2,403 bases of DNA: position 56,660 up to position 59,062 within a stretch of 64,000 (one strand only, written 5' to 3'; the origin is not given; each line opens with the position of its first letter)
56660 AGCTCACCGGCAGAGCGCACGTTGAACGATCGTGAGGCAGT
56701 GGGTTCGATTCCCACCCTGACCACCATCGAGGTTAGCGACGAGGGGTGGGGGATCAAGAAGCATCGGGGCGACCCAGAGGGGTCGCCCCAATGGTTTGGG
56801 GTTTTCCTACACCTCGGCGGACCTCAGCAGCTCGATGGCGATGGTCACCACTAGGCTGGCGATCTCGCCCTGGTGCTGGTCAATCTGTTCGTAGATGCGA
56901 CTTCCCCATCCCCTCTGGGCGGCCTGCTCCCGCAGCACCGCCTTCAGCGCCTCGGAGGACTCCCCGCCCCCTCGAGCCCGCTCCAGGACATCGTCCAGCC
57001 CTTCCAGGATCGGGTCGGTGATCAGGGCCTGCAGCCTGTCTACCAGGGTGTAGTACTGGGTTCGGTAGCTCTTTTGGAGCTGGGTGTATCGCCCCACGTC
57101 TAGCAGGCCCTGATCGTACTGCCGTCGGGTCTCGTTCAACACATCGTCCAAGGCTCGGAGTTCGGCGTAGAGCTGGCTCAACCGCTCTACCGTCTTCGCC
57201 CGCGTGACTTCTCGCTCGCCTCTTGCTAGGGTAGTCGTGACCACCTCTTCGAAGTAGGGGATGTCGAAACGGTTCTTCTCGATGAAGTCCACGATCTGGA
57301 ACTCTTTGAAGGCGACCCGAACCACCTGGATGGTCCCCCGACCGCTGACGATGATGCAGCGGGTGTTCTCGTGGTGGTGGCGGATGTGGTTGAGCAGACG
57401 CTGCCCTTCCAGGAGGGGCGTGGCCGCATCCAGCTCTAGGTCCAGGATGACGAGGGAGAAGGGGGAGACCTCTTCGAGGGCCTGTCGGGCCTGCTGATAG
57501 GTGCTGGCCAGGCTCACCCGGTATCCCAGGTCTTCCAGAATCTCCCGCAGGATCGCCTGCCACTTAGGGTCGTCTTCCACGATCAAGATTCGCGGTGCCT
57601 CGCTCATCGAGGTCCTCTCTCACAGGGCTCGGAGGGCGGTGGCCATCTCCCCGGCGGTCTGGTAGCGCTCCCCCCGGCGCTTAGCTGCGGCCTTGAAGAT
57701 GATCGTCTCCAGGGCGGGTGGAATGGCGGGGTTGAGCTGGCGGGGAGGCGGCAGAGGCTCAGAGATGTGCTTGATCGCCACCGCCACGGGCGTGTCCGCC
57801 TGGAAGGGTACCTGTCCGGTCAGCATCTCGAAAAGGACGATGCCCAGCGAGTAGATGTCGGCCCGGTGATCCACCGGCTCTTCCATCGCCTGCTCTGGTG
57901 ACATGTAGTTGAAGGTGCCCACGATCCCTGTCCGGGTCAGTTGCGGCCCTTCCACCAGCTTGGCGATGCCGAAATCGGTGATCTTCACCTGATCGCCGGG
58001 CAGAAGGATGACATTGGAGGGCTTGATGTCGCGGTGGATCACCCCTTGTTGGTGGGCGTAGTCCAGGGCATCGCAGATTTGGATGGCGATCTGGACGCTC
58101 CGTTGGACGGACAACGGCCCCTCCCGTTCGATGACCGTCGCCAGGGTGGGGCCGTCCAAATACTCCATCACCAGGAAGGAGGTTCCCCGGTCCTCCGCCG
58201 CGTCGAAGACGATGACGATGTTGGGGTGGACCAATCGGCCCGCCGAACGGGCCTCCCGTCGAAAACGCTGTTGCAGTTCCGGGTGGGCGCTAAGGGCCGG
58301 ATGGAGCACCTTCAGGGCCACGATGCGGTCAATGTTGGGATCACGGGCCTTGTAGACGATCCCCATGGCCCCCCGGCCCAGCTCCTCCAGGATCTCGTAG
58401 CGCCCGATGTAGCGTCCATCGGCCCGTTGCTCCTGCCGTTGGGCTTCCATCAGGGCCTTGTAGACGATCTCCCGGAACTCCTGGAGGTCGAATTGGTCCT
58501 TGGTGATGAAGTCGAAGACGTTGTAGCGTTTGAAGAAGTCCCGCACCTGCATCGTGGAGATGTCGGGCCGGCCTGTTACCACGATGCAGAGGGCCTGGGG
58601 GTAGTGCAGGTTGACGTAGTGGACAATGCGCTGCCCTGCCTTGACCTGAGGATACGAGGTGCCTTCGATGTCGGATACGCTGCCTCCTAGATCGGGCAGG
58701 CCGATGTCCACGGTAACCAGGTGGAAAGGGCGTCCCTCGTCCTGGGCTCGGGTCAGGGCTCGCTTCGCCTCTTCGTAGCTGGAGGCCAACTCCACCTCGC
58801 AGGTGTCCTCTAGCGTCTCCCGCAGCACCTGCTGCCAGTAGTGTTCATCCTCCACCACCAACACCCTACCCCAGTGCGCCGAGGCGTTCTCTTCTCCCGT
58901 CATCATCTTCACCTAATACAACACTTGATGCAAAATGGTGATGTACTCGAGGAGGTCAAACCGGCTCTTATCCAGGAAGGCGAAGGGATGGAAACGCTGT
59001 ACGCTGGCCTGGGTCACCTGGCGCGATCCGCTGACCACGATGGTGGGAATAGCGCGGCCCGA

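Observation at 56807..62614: Four-gene all-REC signalling cluster including a REC-Ser/Thr kinase fusion and a REC-multiGAF-histidine kinase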

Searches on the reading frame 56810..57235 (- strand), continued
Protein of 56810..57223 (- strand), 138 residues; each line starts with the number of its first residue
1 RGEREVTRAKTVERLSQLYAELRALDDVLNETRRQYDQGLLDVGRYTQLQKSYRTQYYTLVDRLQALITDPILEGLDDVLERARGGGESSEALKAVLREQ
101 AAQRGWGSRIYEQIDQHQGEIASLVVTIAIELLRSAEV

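Call 95: search_protein_families(library=padloc, proteins=[P0145, P0152, P0161, P0149, P0160, P0164, P0173, P0178], max_evalue=0.00001)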
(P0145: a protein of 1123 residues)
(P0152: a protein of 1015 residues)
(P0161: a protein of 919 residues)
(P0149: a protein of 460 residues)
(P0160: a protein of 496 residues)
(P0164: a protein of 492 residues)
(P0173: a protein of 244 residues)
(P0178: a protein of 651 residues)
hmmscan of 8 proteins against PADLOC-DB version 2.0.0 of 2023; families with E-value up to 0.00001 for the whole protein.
P0145 (1123 aa): 1 family
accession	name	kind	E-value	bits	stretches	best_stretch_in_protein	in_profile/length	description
PDLC02973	WGR_XIII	-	1.4e-06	25.1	0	584-656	118-190/973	-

P0152 (1015 aa): 1 family
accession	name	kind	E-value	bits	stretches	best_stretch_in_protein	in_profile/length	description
PDLC02919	HEAT-ARM_XIII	-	7.1e-06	21.7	0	640-779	1518-1651/1972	-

P0161 (919 aa): 0 families

P0149 (460 aa): 7 families
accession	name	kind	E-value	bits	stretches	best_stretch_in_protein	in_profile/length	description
PDLC02421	Aga_TIR-PNTD1-PNTD2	-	3.5e-18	63.9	1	6-145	5-142/430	Class I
PDLC02403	Aga_TIR-PNTD1-PNTD2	-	2.1e-16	58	1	7-158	5-153/443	Class I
PDLC02012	SAVED5--SAVED_TIR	-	1.3e-09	35.6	1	3-88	12-97/404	-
PDLC05062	PDC-S66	-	1.6e-09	35.6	1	5-71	149-216/282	-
PDLC02416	Aga_REase-TIR-PNTD1-PNTD2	-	2.6e-06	24.4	1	23-141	174-284/572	Class I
PDLC04725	PDC-M60B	-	3.5e-06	25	0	191-281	4-106/158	-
PDLC02400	Aga_TIR-PNTD1-PNTD2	-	6.1e-06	22.8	0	20-141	203-321/639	Class I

P0160 (496 aa): 0 families

P0164 (492 aa): 0 families

P0173 (244 aa): 8 families
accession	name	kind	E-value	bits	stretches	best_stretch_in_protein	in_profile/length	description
PDLC02421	Aga_TIR-PNTD1-PNTD2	-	1.3e-16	58.7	1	112-226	5-119/430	Class I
PDLC02403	Aga_TIR-PNTD1-PNTD2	-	3e-15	54.2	1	113-225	5-117/443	Class I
PDLC02012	SAVED5--SAVED_TIR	-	6.1e-11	40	1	107-193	10-96/404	-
PDLC05062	PDC-S66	-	3.1e-09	34.7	1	108-178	146-217/282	-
PDLC02416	Aga_REase-TIR-PNTD1-PNTD2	-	3e-08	30.8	1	114-224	159-263/572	Class I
PDLC00420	ThsB1|ThsB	-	9.4e-07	26.3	1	111-211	2-102/319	TIR-like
PDLC02400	Aga_TIR-PNTD1-PNTD2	-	4.8e-06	23.1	1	113-226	189-302/639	Class I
PDLC03957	bSEFIR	-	5.7e-06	24.4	1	89-172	34-103/412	-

P0178 (651 aa): 4 families
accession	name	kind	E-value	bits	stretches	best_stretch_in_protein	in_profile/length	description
PDLC02371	PycTIR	-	7.7e-13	46.4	1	261-357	28-125/288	-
PDLC00731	Effector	-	4.4e-12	43.6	1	265-370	35-140/306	TIR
PDLC00734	PycC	-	3.7e-07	27.6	1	258-353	21-121/374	Pycsar cyclase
PDLC00732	Effector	-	6.1e-07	26.7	1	266-357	32-124/301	TIR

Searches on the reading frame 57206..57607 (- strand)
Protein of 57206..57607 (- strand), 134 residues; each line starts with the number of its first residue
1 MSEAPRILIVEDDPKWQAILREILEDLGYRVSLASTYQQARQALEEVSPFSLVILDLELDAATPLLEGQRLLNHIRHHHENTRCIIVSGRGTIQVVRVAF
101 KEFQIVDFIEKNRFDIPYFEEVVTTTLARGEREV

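Call 26: find_homologous_proteins(query=A3, max_evalue=0.000001)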
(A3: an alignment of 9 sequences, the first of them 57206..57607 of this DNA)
Query A3 (9 sequences) (134 aa, profile of the alignment): 198 proteins with E <= 0.000001 among 8000 candidates; the best 120 are listed.
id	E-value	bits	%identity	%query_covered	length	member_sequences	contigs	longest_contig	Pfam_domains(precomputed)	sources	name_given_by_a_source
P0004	1.0e-88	314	58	89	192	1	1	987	PF19960.7,PF00072.31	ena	-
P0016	2.0e-83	297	52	95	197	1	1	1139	PF19960.7,PF00072.31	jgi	-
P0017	1.2e-82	294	52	95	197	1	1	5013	PF19960.7,PF00072.31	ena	-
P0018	2.2e-82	293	52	95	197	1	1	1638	PF19960.7,PF00072.31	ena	-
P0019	7.8e-81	288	52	95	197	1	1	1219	PF19960.7,PF00072.31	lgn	-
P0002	4.0e-77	276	84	100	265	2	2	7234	PF00072.31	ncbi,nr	ncbi:MAG: response regulator [Chloroflexi bacterium]|nr:MAG: response regulator [Chloroflexota bacte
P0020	1.6e-76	274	51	90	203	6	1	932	PF19960.7,PF00072.31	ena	-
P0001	8.5e-74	265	100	100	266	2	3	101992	PF00072.31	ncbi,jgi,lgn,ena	-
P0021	3.1e-58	215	51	97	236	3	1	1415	PF19960.7,PF00072.31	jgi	-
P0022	9.5e-50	187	32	96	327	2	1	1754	PF00072.31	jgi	jgi:DNA-binding NtrC family response regulator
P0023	1.7e-48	183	33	96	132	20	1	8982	PF00072.31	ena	-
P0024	3.3e-48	182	38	87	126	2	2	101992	PF00072.31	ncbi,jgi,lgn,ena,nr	ncbi:MAG TPA: response regulator [Chloroflexi bacterium]|nr:response regulator [Chloroflexota bacter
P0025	3.2e-46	175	35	95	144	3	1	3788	PF00072.31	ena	-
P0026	4.4e-46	175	36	96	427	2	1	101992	PF07714.24,PF00069.32,PF03109.23,PF00072.31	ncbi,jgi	-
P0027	7.7e-46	174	36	78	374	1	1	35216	PF00196.26,PF04545.23,PF08281.19,PF00072.31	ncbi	-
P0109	2.7e-26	110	39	92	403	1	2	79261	PF06293.21,PF07714.24,PF00069.32,PF03109.23,PF00072.31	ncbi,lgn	-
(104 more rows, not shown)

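Call 28: find_encoding_contigs(protein=P0109, flank=8000, max_places=2)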
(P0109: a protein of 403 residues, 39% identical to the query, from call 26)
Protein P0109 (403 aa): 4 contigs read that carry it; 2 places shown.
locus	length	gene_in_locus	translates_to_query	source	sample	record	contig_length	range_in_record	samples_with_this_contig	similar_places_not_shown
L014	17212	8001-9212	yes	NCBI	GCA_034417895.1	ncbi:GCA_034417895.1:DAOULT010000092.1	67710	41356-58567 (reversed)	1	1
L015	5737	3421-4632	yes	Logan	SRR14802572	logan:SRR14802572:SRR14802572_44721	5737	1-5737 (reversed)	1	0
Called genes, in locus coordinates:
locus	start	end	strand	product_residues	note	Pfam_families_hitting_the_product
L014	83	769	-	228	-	PF07302:AroM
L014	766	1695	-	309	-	PF06675:DUF1177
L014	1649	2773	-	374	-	PF06032:S-Me-THD_N, PF20906:S-Me-THD_C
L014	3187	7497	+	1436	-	PF00072:Response_reg, PF01590:GAF, PF13185:GAF_2, PF13492:GAF_3, PF13185:GAF_2, PF01590:GAF, PF13185:GAF_2, PF13492:GAF_3, +12 more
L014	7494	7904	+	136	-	PF00072:Response_reg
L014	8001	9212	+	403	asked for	PF00072:Response_reg, PF03109:ABC1 (faint), PF00069:Pkinase, PF07714:PK_Tyr_Ser-Thr, PF06293:Kdo (weak)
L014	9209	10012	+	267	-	PF00072:Response_reg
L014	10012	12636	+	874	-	PF01476:LysM, PF23446:LysM1_NFP_LYK (faint), PF23462:LysM3_NFP (faint), PF23473:LysM3_LYK4_5 (faint), PF01476:LysM, PF13200:DUF4015, PF01522:Polysacc_deac_1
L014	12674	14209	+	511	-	PF19864:Radical_SAM_N2, PF04055:Radical_SAM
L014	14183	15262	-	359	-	PF01408:GFO_IDH_MocA, PF02894:GFO_IDH_MocA_C, PF22725:GFO_IDH_MocA_C3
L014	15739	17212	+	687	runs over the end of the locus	PF00009:GTP_EFTU, PF22042:EF-G_D2, PF03144:GTP_EFTU_D2, PF14492:EFG_III, PF03764:EFG_IV, PF00679:EFG_C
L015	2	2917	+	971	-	?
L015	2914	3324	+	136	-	PF00072:Response_reg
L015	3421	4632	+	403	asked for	PF00072:Response_reg, PF03109:ABC1 (faint), PF00069:Pkinase, PF07714:PK_Tyr_Ser-Thr, PF06293:Kdo (weak)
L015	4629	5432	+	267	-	PF00072:Response_reg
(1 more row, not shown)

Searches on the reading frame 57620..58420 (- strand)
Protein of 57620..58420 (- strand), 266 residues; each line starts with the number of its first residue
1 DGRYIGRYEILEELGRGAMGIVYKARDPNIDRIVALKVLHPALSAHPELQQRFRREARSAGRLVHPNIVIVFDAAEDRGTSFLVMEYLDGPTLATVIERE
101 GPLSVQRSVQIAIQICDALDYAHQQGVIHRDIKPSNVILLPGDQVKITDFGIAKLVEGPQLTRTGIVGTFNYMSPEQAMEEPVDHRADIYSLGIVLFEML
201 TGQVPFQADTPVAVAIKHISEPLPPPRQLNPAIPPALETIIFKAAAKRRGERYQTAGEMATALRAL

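Call 90: search_solved_structures(query=window:57620-58420:-, max_evalue=1e-30, show_alignments=1)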
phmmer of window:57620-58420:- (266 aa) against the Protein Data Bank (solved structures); distinct sequences matched with E-value up to 1e-30: 126 (the best 60 are shown).
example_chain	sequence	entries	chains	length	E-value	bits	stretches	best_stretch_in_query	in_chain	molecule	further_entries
6b2p_A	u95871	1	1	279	3.4e-68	233.4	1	6-262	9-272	Serine/threonine-protein kinase PknB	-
5u94_A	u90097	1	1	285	3.6e-68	233.3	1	6-262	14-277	Serine/threonine-protein kinase PknB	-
1o6y_A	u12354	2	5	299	4.3e-68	233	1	6-262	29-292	SERINE/THREONINE-PROTEIN KINASE PKNB | Probable serine/threonine-protein kinase pknB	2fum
1mru_A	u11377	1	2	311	4.9e-68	232.8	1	6-262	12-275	Probable serine/threonine-protein kinase pknB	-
3f69_A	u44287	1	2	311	1.3e-67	231.5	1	6-262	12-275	Serine/threonine-protein kinase pknB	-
6i2p_A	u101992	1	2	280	1.7e-67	231.1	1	6-262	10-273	Serine/threonine-protein kinase PknB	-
3ori_A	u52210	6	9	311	2.4e-67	230.6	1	6-262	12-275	Serine/threonine protein kinase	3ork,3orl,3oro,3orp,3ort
3orm_A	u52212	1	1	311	5.1e-67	229.5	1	6-262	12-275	Serine/threonine protein kinase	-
3f61_A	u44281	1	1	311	2.2e-66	227.4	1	6-262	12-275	Serine/threonine-protein kinase pknB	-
9ymt_A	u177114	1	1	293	8.4e-62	212.4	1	6-263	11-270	Serine/Threonine Kinase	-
4eqm_A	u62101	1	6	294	8.5e-62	212.4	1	6-263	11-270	Protein kinase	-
9ruk_A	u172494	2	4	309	1.2e-60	208.6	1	4-262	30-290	Serine/threonine-protein kinase StkP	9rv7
9ru3_A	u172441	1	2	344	1.7e-60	208.2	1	4-262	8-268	Serine/threonine-protein kinase StkP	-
9ruj_A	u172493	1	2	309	1.7e-60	208.1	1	4-262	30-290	Serine/threonine-protein kinase StkP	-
2h34_A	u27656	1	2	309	8.4e-60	205.9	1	2-265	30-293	Serine/threonine-protein kinase pknE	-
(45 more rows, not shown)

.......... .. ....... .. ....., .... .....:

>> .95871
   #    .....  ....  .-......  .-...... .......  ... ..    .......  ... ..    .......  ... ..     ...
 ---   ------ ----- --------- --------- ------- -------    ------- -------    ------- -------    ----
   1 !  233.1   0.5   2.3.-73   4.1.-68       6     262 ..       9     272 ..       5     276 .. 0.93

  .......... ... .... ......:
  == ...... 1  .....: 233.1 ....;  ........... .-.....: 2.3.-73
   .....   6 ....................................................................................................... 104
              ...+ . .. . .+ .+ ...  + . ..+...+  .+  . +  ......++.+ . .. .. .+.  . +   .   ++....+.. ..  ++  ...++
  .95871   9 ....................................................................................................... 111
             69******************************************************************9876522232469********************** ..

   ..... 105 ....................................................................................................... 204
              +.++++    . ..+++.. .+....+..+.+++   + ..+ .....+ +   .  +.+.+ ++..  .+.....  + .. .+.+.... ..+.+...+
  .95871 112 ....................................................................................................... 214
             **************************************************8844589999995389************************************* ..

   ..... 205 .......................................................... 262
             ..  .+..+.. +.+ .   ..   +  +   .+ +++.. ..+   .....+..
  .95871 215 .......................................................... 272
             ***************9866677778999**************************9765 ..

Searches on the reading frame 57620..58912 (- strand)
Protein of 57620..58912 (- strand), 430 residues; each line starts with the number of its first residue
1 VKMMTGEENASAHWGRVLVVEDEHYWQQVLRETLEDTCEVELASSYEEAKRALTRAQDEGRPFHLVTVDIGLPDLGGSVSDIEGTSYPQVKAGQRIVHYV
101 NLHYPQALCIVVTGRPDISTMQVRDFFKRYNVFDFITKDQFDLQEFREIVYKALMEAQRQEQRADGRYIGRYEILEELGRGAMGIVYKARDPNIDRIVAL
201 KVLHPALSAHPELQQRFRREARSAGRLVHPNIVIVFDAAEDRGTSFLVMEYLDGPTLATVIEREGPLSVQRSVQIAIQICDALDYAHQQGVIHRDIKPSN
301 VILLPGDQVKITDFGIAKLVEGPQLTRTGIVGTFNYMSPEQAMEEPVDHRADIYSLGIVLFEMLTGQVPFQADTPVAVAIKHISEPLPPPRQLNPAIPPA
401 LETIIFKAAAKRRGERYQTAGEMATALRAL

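Call 3: search_protein_families(library=pfam, proteins=[window:57620-58912:-], max_evalue=0.01)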
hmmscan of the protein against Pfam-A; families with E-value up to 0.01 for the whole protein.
window:57620-58912:- (430 aa): 6 families
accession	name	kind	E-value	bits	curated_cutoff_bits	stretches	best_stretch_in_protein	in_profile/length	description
PF00069.31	Pkinase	-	5.2e-54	183.8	31.7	1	172-383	1-210/263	Protein kinase domain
PF07714.23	PK_Tyr_Ser-Thr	-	2.6e-37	129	23.1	1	174-412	3-244/258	Protein tyrosine and serine/threonine kinase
PF00072.30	Response_reg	-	1.1e-06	29.2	30.2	1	17-77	1-57/111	Response regulator receiver domain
PF03109.22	ABC1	-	1.1e-05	25.1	22.9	1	243-318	141-215/244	ABC1 atypical kinase-like domain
PF01636.29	APH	-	0.00013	22.3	23.2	0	200-283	25-104/239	Phosphotransferase enzyme family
PF14531.12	Kinase-like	-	0.00039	20.2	25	1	256-376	131-257/289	Kinase-like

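Call 6: search_protein_families(library=ncbifam, proteins=[window:57620-58912:-], max_evalue=0.01)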
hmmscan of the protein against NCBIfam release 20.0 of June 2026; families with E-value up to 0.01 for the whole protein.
window:57620-58912:- (430 aa): 26 families (the best 25 are shown)
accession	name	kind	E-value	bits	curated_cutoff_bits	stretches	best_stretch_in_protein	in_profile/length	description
NF033483.0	PknB_PASTA_kin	equivalog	1.4e-113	380.9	450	1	170-429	7-267/563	Stk1 family PASTA domain-containing Ser/Thr kinase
NF052427.1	StpK7MSMEG_1200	equivalog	9.6e-66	222.5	900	1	166-428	3-266/601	serine/threonine protein kinase StpK7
NF047741.1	antiphage_MADS6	equivalog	5e-53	180.5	460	2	267-429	296-459/612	methylation-associated defense system protein kinase MAD6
NF009651.0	PRK13184.1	equivalog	4.6e-48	163.9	839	1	169-427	1-287/932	serine/threonine-protein kinase PknD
TIGR03903.1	TOMM_kin_cyc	equivalog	2.1e-43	148.5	705.75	1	197-430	5-247/1267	TOMM system kinase/cyclase fusion protein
NF053615.1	SerThrKinAfsKStmc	equivalog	7.8e-38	130.6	1300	1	162-411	5-253/809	protein serine/threonine kinase AfsK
NF038150.1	lanthi_synth_IV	equivalog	7.8e-32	110.5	650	1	157-420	176-446/851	class IV lanthionine synthetase LanL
NF033442.0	BREX_PglW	equivalog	3.1e-26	91.4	990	1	164-429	506-768/1391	BREX system serine/threonine kinase PglW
NF038151.1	lanthi_synth_III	equivalog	1.3e-17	63.5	575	1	155-370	205-429/833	class III lanthionine synthetase LanKC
NF058632.1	SerThrKinPrkT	equivalog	3.7e-17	62.3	280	1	171-315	22-163/322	serine/threonine protein kinase PrkT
NF043056.1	T4SS_LegK1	equivalog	2e-15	56.4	550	1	171-362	68-282/516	Dot/Icm T4SS effector kinase LegK1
NF011463.0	PRK14879.1-4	equivalog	1.4e-12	47.6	188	1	175-319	20-162/237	Kae1-associated kinase Bud32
TIGR03724.2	arch_bud32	equivalog_domain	2.9e-09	36.7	125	1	215-320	38-134/193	KEOPS complex kinase/ATPase Bud32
NF011460.0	PRK14879.1-1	equivalog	9.8e-08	31.4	199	1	173-319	11-159/232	Kae1-associated kinase Bud32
NF011464.0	PRK14879.1-7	equivalog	5.8e-07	29.5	246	1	231-319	69-151/221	Kae1-associated kinase Bud32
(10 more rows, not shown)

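Call 7: search_protein_families(library=padloc, proteins=[window:57620-58912:-], max_evalue=0.01)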
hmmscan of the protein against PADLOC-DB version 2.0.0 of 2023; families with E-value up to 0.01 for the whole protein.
window:57620-58912:- (430 aa): 39 families (the best 25 are shown)
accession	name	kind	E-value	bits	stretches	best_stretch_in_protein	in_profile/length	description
PDLC04060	PD-T4-6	-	9.8e-108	359.1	1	169-429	7-268/486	-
PDLC04042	PD-T4-6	-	1.2e-102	341.6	1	169-429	8-271/292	-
PDLC04061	PD-T4-6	-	8.1e-100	333.7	1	164-428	10-281/510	-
PDLC04053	PD-T4-6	-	5.7e-98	326.2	1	165-429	4-270/311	-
PDLC04043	PD-T4-6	-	6.8e-96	320.1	1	167-429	12-276/452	-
PDLC04057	PD-T4-6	-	5.2e-94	313.7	1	170-428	8-268/443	-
PDLC04052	PD-T4-6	-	3.9e-91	304.7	1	167-427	6-273/496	-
PDLC04054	PD-T4-6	-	4.7e-89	297.2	1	165-429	5-272/347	-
PDLC04039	PD-T4-6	-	4e-88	294.4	1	165-429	9-274/458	-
PDLC04040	PD-T4-6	-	1.2e-87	292.9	1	178-428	2-263/547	-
PDLC04041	PD-T4-6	-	1.9e-86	289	1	160-429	18-292/443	-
PDLC04047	PD-T4-6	-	8.9e-86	285.9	1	168-428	8-270/327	-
PDLC04048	PD-T4-6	-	6.8e-84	280.2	1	170-427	10-269/354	-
PDLC04138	mad6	-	1e-74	250.6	1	144-418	25-302/659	mads_6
PDLC04064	PD-T4-6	-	3.3e-65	218.5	1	157-427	7-277/369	-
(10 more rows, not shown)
